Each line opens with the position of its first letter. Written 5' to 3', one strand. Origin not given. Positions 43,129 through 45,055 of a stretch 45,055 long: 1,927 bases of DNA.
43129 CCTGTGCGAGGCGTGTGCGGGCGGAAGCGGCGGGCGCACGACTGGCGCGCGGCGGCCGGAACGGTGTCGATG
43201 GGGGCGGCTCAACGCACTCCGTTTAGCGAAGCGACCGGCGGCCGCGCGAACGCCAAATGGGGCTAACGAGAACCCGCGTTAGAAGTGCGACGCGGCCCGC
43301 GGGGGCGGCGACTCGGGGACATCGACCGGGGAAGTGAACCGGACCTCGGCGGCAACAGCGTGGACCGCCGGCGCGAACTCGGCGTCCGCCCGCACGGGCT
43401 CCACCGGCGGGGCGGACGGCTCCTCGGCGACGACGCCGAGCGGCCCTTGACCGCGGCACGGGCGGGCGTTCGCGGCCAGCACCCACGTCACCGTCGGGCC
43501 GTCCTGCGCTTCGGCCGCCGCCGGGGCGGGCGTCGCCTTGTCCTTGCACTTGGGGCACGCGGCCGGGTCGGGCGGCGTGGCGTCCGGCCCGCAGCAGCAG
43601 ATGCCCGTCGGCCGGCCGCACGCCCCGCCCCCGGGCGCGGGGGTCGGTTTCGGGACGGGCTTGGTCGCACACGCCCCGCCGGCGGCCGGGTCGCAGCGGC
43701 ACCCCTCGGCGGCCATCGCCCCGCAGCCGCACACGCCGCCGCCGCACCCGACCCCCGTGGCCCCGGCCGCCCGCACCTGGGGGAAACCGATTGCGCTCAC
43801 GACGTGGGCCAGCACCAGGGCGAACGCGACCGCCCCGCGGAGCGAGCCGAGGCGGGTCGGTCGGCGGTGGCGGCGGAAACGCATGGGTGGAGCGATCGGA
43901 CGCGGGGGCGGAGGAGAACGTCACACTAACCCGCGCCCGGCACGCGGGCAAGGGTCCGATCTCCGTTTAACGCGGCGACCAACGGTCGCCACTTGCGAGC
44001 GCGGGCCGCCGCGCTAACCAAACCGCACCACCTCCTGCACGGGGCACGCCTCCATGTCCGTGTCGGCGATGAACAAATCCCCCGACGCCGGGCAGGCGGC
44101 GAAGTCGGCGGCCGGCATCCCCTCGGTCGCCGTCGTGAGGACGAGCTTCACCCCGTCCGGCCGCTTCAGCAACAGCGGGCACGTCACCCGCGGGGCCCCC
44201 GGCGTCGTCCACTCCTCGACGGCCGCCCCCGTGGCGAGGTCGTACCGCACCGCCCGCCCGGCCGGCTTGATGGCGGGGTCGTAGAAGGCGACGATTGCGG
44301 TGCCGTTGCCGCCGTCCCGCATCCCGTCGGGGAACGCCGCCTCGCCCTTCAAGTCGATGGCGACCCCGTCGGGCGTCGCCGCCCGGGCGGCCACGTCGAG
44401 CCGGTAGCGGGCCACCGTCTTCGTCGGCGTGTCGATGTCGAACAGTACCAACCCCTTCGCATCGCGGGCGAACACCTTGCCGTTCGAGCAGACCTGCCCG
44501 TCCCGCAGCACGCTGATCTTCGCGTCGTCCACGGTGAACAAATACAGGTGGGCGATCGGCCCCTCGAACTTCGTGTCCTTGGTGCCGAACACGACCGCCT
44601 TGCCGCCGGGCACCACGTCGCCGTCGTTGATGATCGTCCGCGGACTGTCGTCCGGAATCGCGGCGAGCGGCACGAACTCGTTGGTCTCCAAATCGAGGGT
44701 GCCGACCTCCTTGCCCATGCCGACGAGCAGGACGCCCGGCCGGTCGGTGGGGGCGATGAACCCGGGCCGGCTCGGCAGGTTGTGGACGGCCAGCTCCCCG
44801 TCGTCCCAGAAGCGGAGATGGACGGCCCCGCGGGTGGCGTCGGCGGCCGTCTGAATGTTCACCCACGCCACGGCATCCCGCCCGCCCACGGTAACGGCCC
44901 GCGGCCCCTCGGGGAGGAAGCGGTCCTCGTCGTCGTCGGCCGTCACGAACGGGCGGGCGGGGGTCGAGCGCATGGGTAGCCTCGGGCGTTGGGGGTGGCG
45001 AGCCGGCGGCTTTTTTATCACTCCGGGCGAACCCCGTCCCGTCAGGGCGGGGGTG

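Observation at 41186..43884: Candidate uncharacterised envelope module: Cys-rich anchor protein + HX9DG pseudopilin-like protein + DUF4198 with CPCC tail, directly upstream of a receptor kinase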

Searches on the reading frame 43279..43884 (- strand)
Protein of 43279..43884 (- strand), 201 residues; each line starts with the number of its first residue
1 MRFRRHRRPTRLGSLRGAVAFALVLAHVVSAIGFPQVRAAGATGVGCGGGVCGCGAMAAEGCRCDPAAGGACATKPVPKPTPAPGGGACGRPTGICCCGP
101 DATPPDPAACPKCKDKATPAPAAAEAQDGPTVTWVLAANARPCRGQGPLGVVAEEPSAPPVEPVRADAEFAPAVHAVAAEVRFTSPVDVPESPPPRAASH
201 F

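Call 3: search_protein_families(library=pfam, proteins=[window:43279-43884:-], max_evalue=0.01)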
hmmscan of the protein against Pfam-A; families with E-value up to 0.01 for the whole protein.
window:43279-43884:- (201 aa): 0 families

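Call 4: search_protein_families(library=ncbifam, proteins=[window:43279-43884:-], max_evalue=0.01)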
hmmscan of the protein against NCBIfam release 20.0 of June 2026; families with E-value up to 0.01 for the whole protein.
window:43279-43884:- (201 aa): 0 families

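Call 7: find_homologous_proteins(query=window:43279-43884:-, max_evalue=0.001)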
Query window:43279-43884:- (201 aa): 2 proteins with E <= 0.001 among 2776 candidates.
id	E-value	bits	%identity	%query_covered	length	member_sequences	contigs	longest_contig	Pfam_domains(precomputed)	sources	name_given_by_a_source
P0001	1.1e-124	432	100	100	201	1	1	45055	-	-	-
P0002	1.8e-37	147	45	92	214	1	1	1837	-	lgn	-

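Call 36: find_homologous_proteins(query=A3, max_evalue=0.001)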
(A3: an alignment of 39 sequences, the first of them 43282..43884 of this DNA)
Query A3 (39 sequences) (201 aa, profile of the alignment): 6 proteins with E <= 0.001 among 8000 candidates.
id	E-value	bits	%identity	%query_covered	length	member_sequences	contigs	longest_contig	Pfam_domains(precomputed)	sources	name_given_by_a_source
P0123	1.0e-21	96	27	24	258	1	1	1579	-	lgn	-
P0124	4.6e-21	94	45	13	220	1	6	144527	-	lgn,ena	-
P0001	8.9e-18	83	100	100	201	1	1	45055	-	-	-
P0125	2.0e-15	75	42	6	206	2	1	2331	-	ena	-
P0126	2.5e-15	75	26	70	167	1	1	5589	-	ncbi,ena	-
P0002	1.5e-10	59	45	92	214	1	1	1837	-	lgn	-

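Call 50: search_protein_representatives(alignment_id=A4)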
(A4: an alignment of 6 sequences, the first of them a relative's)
Query: 6 sequences, 202 profile positions. Proteins with E-value up to 0.001 (for the whole library): 284; up to 1e-10: 34; up to 1e-30: 4. The best 150 are listed.
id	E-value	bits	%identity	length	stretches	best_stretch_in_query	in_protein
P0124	3.8e-77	275.4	-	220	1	2-201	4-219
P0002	1.8e-66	240.6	-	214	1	2-200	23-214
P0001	2.8e-59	217.0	-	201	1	1-200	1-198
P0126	3.7e-46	174.2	-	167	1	2-202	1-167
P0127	5.9e-30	121.3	-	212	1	2-200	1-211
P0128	7.6e-23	98.1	-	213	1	2-201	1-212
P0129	5.3e-21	92.1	-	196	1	3-199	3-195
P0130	5.8e-19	85.4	-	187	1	1-199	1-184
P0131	7.5e-18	81.8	-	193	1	11-200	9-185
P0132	1.4e-17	80.9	-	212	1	2-200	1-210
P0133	1.6e-17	80.7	-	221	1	2-200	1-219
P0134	1.3e-15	74.5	-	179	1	5-200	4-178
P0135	2.2e-15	73.7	-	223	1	14-199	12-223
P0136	2.8e-15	73.4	-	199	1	1-198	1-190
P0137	3.0e-15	73.3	-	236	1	13-200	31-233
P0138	3.4e-15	73.1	-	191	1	14-199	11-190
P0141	2.5e-14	70.3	-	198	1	1-200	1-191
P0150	2.7e-11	60.4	-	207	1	19-198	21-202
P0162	1.4e-10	58.0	-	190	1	11-199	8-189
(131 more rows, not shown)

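Call 78: find_encoding_contigs(protein=P0124, flank=6000, max_places=4)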
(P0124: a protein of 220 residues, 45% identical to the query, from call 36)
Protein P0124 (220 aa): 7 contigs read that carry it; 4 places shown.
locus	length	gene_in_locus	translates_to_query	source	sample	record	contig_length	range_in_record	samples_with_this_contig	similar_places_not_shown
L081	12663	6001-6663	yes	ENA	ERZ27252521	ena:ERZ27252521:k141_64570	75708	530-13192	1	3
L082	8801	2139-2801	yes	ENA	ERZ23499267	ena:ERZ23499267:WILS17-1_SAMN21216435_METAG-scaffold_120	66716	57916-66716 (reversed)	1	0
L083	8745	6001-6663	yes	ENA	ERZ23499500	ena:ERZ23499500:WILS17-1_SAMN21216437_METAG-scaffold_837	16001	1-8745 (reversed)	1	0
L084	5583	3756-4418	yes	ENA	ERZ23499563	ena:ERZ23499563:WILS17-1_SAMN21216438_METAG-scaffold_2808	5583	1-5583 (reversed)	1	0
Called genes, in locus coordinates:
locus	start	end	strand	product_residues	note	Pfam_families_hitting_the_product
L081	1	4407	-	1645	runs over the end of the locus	?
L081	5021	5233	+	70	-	-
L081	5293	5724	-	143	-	-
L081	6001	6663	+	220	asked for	-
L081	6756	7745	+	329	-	PF07963:N_methyl, PF07596:SBP_bac_10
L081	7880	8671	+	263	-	PF10670:DUF4198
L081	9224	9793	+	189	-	PF00484:Pro_CA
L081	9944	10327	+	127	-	PF07883:Cupin_2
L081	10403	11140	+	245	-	PF09997:DUF2238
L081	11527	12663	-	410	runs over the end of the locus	PF13088:BNR_2, PF02012:BNR (faint)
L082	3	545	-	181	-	?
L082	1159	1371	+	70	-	-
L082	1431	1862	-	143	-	-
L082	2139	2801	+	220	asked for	-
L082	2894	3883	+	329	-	PF07963:N_methyl, PF07596:SBP_bac_10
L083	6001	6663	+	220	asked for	-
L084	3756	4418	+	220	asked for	-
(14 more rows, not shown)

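Call 79: find_encoding_contigs(protein=P0135, flank=5000, max_places=2)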
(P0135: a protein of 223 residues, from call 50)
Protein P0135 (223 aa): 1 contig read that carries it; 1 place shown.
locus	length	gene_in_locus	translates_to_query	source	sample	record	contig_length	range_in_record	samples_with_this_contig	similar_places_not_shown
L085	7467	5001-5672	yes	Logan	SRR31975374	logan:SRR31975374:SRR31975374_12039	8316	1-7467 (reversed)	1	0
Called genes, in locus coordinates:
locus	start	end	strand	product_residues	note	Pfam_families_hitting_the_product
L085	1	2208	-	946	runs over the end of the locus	PF08281:Sigma70_r4_2, PF04545:Sigma70_r4 (weak), PF10670:DUF4198 (faint), PF13715:CarbopepD_reg_2 (faint), PF15976:CooC_C (faint), PF13620:CarboxypepD_reg (weak)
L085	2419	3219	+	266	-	PF14124:DUF4291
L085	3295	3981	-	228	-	-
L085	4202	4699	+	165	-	-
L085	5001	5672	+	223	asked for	-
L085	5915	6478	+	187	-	-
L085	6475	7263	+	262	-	PF00578:AhpC-TSA, PF08534:Redoxin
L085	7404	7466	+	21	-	?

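Call 80: find_encoding_contigs(protein=P0162, flank=5000, max_places=2)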
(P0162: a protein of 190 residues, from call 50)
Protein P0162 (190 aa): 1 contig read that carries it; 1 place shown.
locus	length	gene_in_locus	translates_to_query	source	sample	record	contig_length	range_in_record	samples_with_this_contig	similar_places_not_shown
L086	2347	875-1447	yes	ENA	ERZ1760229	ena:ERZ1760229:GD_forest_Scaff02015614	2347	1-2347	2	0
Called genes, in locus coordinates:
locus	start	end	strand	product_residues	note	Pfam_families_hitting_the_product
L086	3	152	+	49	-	?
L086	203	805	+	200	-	PF05135:Phage_connect_1 (faint), PF24163:HCP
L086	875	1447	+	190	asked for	-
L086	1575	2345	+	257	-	?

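Call 83: find_encoding_contigs(protein=P0129, flank=5000, max_places=2)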
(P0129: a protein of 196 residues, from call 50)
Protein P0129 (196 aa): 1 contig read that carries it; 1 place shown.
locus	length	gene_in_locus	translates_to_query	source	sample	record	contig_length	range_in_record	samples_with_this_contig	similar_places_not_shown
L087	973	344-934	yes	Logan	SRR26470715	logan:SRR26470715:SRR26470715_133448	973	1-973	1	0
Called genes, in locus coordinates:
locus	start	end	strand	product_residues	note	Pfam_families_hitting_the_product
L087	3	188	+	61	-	?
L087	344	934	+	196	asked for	-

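Call 84: find_encoding_contigs(protein=P0141, flank=5000, max_places=2)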
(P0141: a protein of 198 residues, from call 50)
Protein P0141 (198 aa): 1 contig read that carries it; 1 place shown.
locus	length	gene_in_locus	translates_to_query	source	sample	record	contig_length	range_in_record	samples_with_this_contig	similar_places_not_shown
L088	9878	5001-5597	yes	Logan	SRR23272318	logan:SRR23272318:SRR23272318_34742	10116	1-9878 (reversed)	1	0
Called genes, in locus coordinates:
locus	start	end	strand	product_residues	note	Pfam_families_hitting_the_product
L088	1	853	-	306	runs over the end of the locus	PF01913:FTR, PF02741:FTR_C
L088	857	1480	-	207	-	PF01812:5-FTHF_cyc-lig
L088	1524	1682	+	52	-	-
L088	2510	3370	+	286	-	PF00520:Ion_trans, PF07885:Ion_trans_2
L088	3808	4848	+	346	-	-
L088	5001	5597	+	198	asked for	-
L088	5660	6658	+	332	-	PF07963:N_methyl, PF07596:SBP_bac_10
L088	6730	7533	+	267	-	PF10670:DUF4198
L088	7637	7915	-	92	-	-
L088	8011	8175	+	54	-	-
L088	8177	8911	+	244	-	PF01370:Epimerase (faint), PF13460:NAD_binding_10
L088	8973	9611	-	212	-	PF12849:PBP_like_2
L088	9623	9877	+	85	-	?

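Call 85: find_encoding_contigs(protein=P0150, flank=5000, max_places=2)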
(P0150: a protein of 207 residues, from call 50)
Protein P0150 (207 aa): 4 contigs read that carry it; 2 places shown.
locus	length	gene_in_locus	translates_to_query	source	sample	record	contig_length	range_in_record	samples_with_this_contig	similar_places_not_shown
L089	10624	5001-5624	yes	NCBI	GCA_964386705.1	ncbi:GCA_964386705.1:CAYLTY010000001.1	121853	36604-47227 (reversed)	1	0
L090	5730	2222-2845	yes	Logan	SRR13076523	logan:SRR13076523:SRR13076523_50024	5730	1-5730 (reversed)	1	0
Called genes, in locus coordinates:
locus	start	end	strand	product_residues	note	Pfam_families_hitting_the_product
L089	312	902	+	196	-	-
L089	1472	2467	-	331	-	PF14226:DIOX_N, PF03171:2OG-FeII_Oxy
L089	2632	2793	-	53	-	-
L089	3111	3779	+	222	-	-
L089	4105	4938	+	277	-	PF00578:AhpC-TSA, PF08534:Redoxin, PF13911:AhpC-TSA_2 (faint)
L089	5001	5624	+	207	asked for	-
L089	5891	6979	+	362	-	PF07963:N_methyl, PF07596:SBP_bac_10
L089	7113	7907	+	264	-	PF10670:DUF4198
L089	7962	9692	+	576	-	PF13360:PQQ_2, PF13570:Beta-prop_ACSF4 (weak), PF13360:PQQ_2 (weak)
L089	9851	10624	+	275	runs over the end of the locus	PF08534:Redoxin, PF00578:AhpC-TSA, PF13911:AhpC-TSA_2 (faint)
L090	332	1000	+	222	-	-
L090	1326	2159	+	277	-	PF00578:AhpC-TSA, PF08534:Redoxin, PF13911:AhpC-TSA_2 (faint)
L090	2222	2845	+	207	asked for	-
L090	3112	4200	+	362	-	PF07963:N_methyl, PF07596:SBP_bac_10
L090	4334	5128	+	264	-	PF10670:DUF4198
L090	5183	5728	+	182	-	?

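Call 86: find_encoding_contigs(protein=P0138, flank=5000, max_places=2)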
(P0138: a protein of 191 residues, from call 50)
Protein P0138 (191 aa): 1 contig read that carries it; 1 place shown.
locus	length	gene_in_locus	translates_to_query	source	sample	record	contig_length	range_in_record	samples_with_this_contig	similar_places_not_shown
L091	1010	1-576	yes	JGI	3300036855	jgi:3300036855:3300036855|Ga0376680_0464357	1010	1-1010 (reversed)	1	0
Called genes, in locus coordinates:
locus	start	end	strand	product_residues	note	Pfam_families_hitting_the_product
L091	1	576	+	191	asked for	?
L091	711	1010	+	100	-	?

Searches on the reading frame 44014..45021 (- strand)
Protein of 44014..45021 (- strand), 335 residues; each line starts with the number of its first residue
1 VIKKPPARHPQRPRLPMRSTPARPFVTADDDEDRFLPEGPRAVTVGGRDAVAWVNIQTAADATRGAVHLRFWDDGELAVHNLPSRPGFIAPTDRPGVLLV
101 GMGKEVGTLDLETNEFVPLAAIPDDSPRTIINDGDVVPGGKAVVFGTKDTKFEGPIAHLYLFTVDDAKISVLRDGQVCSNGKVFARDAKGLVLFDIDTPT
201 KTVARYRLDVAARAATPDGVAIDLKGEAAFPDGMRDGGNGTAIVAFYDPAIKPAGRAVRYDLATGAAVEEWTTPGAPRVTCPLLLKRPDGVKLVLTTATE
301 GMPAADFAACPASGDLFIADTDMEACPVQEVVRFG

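Call 3: search_protein_families(library=pfam, proteins=[window:44014-45021:-], max_evalue=0.01)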
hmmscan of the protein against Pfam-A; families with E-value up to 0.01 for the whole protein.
window:44014-45021:- (335 aa): 1 family
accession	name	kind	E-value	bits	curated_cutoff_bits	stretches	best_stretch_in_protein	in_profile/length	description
PF08450.18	SGL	-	4e-32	112.2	26.3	1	36-299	1-246/246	SMP-30/Gluconolactonase/LRE-like region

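Call 4: search_protein_families(library=ncbifam, proteins=[window:44014-45021:-], max_evalue=0.01)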
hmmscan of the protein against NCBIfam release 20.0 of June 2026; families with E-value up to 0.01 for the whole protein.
window:44014-45021:- (335 aa): 0 families
